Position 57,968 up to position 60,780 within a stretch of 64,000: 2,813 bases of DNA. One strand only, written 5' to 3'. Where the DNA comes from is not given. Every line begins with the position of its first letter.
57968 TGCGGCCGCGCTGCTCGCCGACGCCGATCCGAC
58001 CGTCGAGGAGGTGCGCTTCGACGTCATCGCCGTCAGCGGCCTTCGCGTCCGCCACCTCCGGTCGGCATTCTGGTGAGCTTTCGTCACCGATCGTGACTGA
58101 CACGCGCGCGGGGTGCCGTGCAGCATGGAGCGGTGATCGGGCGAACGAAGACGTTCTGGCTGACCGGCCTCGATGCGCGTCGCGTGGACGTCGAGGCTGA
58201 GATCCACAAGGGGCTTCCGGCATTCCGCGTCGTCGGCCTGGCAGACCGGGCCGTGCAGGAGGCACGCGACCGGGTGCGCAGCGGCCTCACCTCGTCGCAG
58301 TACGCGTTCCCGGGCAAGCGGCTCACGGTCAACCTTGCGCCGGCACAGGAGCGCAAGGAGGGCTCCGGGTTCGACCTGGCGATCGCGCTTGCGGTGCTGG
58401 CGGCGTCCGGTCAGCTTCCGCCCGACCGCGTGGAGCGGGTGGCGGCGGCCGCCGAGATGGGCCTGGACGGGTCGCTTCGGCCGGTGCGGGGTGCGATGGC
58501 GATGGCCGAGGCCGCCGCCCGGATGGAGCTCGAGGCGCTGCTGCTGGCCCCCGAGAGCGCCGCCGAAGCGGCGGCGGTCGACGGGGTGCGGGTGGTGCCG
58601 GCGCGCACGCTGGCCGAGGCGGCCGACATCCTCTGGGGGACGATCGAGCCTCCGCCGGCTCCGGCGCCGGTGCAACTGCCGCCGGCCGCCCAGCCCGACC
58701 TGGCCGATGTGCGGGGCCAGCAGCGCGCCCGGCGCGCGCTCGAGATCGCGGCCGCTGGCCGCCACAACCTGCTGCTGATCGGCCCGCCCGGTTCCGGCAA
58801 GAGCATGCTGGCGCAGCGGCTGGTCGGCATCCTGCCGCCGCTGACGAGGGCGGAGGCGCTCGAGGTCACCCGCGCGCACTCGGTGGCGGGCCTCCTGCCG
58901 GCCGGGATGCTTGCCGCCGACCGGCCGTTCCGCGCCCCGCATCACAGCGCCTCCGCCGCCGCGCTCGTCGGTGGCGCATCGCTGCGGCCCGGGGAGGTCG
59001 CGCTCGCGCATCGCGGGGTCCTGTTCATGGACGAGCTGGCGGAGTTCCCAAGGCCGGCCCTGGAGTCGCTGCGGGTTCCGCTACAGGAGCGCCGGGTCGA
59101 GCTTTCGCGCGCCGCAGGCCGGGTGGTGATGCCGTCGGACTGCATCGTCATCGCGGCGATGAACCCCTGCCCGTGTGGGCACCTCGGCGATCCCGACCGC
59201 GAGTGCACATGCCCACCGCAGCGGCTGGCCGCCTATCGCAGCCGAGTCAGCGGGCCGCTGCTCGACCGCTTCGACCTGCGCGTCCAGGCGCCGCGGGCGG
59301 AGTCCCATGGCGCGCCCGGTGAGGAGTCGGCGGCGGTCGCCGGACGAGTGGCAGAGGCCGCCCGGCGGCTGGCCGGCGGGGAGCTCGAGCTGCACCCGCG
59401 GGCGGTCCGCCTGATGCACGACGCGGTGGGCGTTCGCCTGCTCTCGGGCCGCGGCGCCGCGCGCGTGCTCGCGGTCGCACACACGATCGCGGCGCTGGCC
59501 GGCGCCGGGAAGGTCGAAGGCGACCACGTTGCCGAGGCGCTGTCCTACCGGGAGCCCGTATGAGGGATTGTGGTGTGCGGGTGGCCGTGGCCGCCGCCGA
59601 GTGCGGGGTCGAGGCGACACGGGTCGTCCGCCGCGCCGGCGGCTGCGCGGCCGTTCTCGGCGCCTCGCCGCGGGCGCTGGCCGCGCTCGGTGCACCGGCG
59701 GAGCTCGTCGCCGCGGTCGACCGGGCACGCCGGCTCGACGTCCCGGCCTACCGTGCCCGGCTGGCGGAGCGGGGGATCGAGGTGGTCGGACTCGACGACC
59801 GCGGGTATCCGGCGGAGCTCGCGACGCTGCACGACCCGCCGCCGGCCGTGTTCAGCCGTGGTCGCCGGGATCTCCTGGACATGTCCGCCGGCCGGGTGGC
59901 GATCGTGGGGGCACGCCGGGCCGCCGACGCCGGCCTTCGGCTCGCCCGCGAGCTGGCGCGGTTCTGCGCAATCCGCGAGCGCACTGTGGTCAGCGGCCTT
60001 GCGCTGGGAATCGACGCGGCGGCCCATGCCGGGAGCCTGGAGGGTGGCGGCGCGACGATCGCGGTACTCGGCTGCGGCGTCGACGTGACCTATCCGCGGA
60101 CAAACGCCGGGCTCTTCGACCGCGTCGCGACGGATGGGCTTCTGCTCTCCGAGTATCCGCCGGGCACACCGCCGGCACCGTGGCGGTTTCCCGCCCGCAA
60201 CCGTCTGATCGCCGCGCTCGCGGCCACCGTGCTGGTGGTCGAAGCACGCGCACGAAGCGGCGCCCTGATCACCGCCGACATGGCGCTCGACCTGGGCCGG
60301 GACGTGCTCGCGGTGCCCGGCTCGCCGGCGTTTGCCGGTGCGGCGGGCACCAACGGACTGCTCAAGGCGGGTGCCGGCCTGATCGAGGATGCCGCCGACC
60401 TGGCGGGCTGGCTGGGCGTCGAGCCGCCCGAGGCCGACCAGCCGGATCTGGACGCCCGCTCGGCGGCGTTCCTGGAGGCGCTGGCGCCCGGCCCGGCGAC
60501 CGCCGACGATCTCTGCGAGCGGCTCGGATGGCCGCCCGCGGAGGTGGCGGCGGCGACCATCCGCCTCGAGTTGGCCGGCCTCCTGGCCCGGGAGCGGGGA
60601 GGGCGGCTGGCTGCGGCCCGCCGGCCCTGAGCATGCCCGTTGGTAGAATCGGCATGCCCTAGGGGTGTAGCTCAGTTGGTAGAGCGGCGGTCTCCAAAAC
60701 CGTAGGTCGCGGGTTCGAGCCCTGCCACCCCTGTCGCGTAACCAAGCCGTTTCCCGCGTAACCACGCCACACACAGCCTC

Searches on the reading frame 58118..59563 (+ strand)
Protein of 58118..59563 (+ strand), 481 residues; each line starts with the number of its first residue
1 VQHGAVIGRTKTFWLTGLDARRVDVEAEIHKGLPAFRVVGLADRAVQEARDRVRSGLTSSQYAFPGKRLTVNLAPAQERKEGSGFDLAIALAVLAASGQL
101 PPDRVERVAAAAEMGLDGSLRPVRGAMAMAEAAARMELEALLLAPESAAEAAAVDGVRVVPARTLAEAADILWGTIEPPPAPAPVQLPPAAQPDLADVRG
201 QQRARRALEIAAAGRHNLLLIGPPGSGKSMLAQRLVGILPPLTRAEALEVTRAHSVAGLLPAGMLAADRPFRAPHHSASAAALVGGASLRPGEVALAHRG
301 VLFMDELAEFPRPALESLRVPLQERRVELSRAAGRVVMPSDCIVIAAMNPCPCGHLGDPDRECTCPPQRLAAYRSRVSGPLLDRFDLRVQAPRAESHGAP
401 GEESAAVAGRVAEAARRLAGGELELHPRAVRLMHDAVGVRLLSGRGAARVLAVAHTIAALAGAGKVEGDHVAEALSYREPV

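Call 6: search_protein_families(library=pfam, proteins=[window:58118-59563:+], max_evalue=0.01)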
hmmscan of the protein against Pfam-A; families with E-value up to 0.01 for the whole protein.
window:58118-59563:+ (481 aa): 13 families
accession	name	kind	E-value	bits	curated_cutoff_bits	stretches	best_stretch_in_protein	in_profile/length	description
PF01078.27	Mg_chelatase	-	5.4e-86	287.7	20.3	1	194-396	1-204/207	Magnesium chelatase, subunit ChlI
PF13541.12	ChlI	-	4.7e-37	127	27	1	25-146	1-120/121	Subunit ChlI of Mg-chelatase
PF13335.12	Mg_chelatase_C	-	7.5e-11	42.9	26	1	423-478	39-94/94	Magnesium chelatase, subunit ChlI C-terminal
PF07728.20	AAA_5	-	9.3e-10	39.1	22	1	217-352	1-125/139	AAA domain (dynein-related subfamily)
PF00158.32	Sigma54_activat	-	9.1e-08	32.4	20.2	1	202-349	9-142/168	Sigma-54 interaction domain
PF00493.29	MCM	-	2.3e-07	30.6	23.3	1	209-387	51-200/224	MCM P-loop domain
PF13401.12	AAA_22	-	0.00011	22.9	27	1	215-319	5-105/130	AAA domain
PF13191.12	AAA_16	-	0.0005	21.1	32.6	1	203-242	11-51/167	AAA ATPase domain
PF20030.5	bpMoxR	-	0.00074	19.1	27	1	208-237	24-53/205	MoxR domain in the MoxR-vWA-beta-propeller ternary systems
PF14532.12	Sigma54_activ_2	-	0.0029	18.3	25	0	202-235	8-41/138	Sigma-54 interaction domain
PF00004.35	AAA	-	0.0033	18.3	21.2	1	218-251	1-35/131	ATPase family associated with various cellular activities (AAA)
PF13671.12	AAA_33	-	0.004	17.9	27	0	218-239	2-23/143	AAA domain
PF20720.3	nSTAND3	-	0.0085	16.2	27.2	0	206-236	9-38/155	Novel STAND NTPase 3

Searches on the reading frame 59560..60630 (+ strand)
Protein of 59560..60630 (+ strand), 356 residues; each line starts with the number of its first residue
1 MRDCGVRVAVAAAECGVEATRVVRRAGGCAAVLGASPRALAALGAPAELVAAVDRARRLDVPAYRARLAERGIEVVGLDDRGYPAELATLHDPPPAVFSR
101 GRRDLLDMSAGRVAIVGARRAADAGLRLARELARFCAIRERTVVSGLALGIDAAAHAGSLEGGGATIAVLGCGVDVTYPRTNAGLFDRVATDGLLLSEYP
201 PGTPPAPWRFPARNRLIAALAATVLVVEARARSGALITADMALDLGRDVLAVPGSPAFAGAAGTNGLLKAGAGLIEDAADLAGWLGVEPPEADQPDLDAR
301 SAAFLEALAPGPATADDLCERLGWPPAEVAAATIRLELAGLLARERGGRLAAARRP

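Call 6: search_protein_families(library=pfam, proteins=[window:59560-60630:+], max_evalue=0.01)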
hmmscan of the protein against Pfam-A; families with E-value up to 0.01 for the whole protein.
window:59560-60630:+ (356 aa): 5 families
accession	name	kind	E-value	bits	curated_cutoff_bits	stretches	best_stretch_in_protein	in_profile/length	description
PF02481.21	DNA_processg_A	-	8.1e-69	231.5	29.6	1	69-276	3-211/212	DNA recombination-mediator protein A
PF17782.7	DprA_WH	-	1.4e-12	47.9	22.9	1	288-348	1-61/61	DprA winged helix domain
PF12802.13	MarR_2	-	5.3e-05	23.7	27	1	297-346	3-54/61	MarR family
PF09339.16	HTH_IclR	-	0.0048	17.1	22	0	300-345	4-51/52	IclR helix-turn-helix domain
PF12840.13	HTH_20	-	0.0084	16.5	27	0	302-329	7-35/51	Helix-turn-helix domain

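Call 9: find_encoding_contigs(protein=window:59560-60630:+, flank=10000, max_places=10)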
Protein window:59560-60630:+ (356 aa): 1 contig read that carries it; 1 place shown.
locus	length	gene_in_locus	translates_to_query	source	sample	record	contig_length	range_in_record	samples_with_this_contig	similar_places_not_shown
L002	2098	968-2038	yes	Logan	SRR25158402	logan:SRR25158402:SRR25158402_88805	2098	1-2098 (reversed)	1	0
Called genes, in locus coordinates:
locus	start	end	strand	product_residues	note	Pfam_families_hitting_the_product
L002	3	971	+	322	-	?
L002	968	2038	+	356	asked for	PF02481:DNA_processg_A, PF17782:WHD_DprA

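Call 17: find_related_loci(query=window:59560-60630:+, collection=genome_contigs, flank=10000)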
Query window:59560-60630:+ (356 aa) in genome_contigs; peptide patterns used: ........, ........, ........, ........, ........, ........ (x = any residue, [..] = any of these).
600 stretches matched a pattern (row limit reached: there are more); 378 encode a relative of the query (tblastn E <= 1e-3); the best 80 are kept; 80 distinct loci.
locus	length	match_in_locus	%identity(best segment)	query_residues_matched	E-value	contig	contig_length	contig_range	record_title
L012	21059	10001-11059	61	3-355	2e-113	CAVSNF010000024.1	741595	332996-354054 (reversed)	MAG: uncultured Actinomycetes bacterium isolate MFD03975.bin.2.246 genome assembly, contig: contig_3777, whole genome sh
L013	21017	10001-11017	56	6-344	4e-96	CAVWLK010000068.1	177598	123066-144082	MAG: uncultured Actinomycetes bacterium isolate MFD08700.bin.3.300 genome assembly, contig: contig_42602, whole genome s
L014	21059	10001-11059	58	3-354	4e-92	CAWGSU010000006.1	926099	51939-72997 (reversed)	MAG: uncultured Actinomycetes bacterium isolate MFD05521.bin.1.59 genome assembly, contig: contig_75908, whole genome sh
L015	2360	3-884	59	61-354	6e-88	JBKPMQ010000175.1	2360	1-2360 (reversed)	MAG: Actinomycetota bacterium isolate GS_HAYS_MAG_00062 GS_HAYS_000003210016, whole genome shotgun sequence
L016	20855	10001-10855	53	59-342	6e-74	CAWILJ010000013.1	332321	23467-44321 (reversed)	MAG: uncultured Actinomycetes bacterium isolate MFD04967.bin.2.17 genome assembly, contig: contig_63081, whole genome sh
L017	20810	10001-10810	62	82-353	9e-73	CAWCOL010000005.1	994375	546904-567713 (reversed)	MAG: uncultured Actinomycetes bacterium isolate MFD09368.bin.2.153 genome assembly, contig: contig_30821, whole genome s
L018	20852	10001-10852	50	57-341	2e-71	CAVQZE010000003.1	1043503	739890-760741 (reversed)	MAG: uncultured Actinomycetes bacterium isolate MFD00031.bin.2.153 genome assembly, contig: contig_5394, whole genome sh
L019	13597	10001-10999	59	22-354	1e-87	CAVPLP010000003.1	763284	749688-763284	MAG: uncultured Actinomycetes bacterium isolate MFD00392.bin.1.415 genome assembly, contig: contig_19222, whole genome s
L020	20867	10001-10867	49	59-347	2e-71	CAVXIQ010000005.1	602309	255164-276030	MAG: uncultured Gaiellaceae bacterium isolate MFD03066.bin.2.140 genome assembly, contig: contig_4987, whole genome shot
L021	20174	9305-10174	49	58-347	3e-70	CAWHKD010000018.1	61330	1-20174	MAG: uncultured Gaiellaceae bacterium isolate MFD02840.bin.3.587 genome assembly, contig: contig_45200, whole genome sho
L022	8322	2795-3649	49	56-340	4e-70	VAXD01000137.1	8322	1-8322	MAG: Actinobacteria bacterium isolate AC_23 14_1009_16_30cm_scaffold_69315, whole genome shotgun sequence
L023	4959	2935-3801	51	59-347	8e-70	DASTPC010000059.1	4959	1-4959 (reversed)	MAG TPA_asm: Gaiellaceae bacterium isolate SMAG_U2187 k141_235482, whole genome shotgun sequence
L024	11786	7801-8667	49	59-347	5e-69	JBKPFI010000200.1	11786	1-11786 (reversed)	MAG: Actinomycetota bacterium isolate HAY_GM_MAG_00025 HAY_GM_000000037512, whole genome shotgun sequence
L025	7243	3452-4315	50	60-347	4e-69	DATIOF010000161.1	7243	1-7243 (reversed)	MAG TPA_asm: Gaiellaceae bacterium isolate SMAG_U15816 k141_2242532, whole genome shotgun sequence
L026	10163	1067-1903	50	57-343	7e-69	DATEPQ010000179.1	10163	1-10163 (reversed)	MAG TPA_asm: Gaiellaceae bacterium isolate SMAG_U9025 k141_2462092, whole genome shotgun sequence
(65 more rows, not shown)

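Call 27: find_homologous_proteins(query=window:59560-60630:+, max_evalue=1e-60)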
Query window:59560-60630:+ (356 aa): 3066 proteins with E <= 1e-60 among 8000 candidates; the best 120 are listed.
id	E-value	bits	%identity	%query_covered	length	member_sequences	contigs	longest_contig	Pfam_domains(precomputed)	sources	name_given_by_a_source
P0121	1.6e-215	733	100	100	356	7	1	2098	PF02481.22,PF17782.8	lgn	-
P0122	1.9e-206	704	96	100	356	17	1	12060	PF02481.22,PF17782.8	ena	-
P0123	1.9e-190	651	90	100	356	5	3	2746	PF02481.22,PF17782.8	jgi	-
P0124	1.4e-189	648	90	100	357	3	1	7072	PF02481.22,PF17782.8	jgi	jgi:DNA processing protein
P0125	8.8e-188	642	88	100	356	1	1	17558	PF02481.22,PF17782.8,PF12802.14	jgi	jgi:DNA processing protein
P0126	6.9e-185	633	87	100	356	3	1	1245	PF02481.22,PF17782.8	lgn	-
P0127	2.8e-131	456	71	99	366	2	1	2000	PF02481.22,PF17782.8,PF12802.14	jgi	jgi:DNA processing protein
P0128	3.5e-126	440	67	99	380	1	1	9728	PF02481.22,PF17782.8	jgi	jgi:DNA processing protein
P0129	2.7e-125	437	66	99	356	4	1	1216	PF02481.22,PF17782.8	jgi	jgi:DNA processing protein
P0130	2.1e-124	434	65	99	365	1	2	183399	PF02481.22,PF17782.8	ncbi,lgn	-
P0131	2.6e-124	434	65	100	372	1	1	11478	PF02481.22,PF17782.8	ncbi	ncbi:MAG: DNA-processing protein DprA [Gaiellales bacterium]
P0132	8.2e-124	432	68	99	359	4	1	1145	PF02481.22,PF17782.8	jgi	jgi:DNA processing protein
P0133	1.1e-122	428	66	99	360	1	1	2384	PF02481.22,PF17782.8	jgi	jgi:DNA processing protein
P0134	4.8e-121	423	64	99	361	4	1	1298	PF02481.22,PF17782.8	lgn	-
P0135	8.7e-120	419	64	100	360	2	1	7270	PF02481.22,PF17782.8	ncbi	-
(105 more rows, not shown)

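Call 28: find_encoding_contigs(protein=P0122, flank=10000, max_places=4)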
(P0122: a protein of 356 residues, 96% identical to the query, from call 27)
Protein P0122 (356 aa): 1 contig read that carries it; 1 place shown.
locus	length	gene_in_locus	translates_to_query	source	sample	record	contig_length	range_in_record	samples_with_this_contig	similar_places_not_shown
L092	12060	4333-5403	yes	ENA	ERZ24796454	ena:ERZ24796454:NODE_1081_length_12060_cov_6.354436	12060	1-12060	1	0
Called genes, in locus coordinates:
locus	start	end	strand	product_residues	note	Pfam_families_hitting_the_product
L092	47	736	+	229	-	PF01746:tRNA_m1G_MT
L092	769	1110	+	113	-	PF01245:Ribosomal_L19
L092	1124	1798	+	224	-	PF10502:Peptidase_S26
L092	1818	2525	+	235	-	PF01351:RNase_HII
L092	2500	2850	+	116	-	PF02021:UPF0102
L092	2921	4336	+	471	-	PF13541:ChlI, PF00158:Sigma54_activat (weak), PF00493:MCM (weak), PF01078:Mg_chelatase, PF07728:AAA_5, PF13335:Mg_chelatase_C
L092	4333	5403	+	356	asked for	PF02481:DNA_processg_A, PF17782:WHD_DprA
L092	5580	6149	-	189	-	PF01872:RibD_C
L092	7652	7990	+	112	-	-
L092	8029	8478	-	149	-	PF12697:Abhydrolase_6 (weak)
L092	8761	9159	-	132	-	PF10604:Polyketide_cyc2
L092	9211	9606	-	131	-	-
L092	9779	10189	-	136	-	PF00583:Acetyltransf_1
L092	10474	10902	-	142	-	PF12802:MarR_2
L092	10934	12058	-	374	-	?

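Call 29: find_encoding_contigs(protein=P0124, flank=10000, max_places=4)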
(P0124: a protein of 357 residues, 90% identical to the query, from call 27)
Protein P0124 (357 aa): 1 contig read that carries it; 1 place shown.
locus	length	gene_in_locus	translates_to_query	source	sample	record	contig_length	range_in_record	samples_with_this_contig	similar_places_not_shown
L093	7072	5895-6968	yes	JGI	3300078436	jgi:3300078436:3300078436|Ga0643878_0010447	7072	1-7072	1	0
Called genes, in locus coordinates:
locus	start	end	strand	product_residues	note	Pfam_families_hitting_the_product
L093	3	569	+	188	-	?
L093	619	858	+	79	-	PF00886:Ribosomal_S16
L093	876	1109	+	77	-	PF13083:KH_KhpA-B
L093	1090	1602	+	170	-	PF01782:RimM (weak), PF24986:PRC_RimM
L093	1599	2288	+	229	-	PF01746:tRNA_m1G_MT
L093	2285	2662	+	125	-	PF01245:Ribosomal_L19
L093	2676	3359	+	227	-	PF10502:Peptidase_S26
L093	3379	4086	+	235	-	PF01351:RNase_HII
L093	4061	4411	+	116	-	PF02021:UPF0102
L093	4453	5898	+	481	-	PF13541:ChlI, PF00158:Sigma54_activat (weak), PF00493:MCM (weak), PF01078:Mg_chelatase, PF07728:AAA_5, PF13335:Mg_chelatase_C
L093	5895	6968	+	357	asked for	PF02481:DNA_processg_A, PF17782:WHD_DprA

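Call 30: find_encoding_contigs(protein=P0125, flank=10000, max_places=4)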
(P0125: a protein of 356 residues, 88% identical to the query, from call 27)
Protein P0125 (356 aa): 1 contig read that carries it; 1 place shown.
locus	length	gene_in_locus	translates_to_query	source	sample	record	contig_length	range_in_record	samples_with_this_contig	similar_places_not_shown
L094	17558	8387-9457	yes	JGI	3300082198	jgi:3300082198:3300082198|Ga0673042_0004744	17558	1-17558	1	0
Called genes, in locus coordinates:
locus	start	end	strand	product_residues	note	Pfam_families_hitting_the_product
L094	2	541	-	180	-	?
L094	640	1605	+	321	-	PF02881:SRP54_N (weak), PF00448:SRP54, PF13604:AAA_30 (weak)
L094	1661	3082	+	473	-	PF02881:SRP54_N, PF13191:AAA_16 (weak), PF00448:SRP54, PF13401:AAA_22 (weak), PF13604:AAA_30 (faint), PF02978:SRP_SPB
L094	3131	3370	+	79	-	PF00886:Ribosomal_S16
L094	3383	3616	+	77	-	PF13083:KH_KhpA-B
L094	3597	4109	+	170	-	PF24986:PRC_RimM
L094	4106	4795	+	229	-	PF01746:tRNA_m1G_MT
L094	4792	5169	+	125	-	PF01245:Ribosomal_L19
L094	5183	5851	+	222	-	PF10502:Peptidase_S26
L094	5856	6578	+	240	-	PF01351:RNase_HII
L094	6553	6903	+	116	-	PF02021:UPF0102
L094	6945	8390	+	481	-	PF13541:ChlI, PF00158:Sigma54_activat (weak), PF00493:MCM (weak), PF01078:Mg_chelatase, PF07728:AAA_5, PF13335:Mg_chelatase_C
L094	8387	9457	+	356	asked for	PF12802:MarR_2 (faint), PF02481:DNA_processg_A, PF17782:WHD_DprA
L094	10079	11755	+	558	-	PF01833:TIG, PF01011:PQQ (faint), PF13360:PQQ_2, PF13570:Beta-prop_ACSF4, PF13360:PQQ_2 (weak), PF13570:Beta-prop_ACSF4, PF13360:PQQ_2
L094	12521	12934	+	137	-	-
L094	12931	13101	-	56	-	PF04964:Flp_Fap (weak)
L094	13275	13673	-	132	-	PF10604:Polyketide_cyc2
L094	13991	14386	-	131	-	-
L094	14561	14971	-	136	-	PF00583:Acetyltransf_1, PF13508:Acetyltransf_7 (weak)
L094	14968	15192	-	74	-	-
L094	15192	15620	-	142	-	PF12802:MarR_2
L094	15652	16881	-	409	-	PF01547:SBP_bac_1, PF13416:SBP_bac_8, PF13343:SBP_bac_6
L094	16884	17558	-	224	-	?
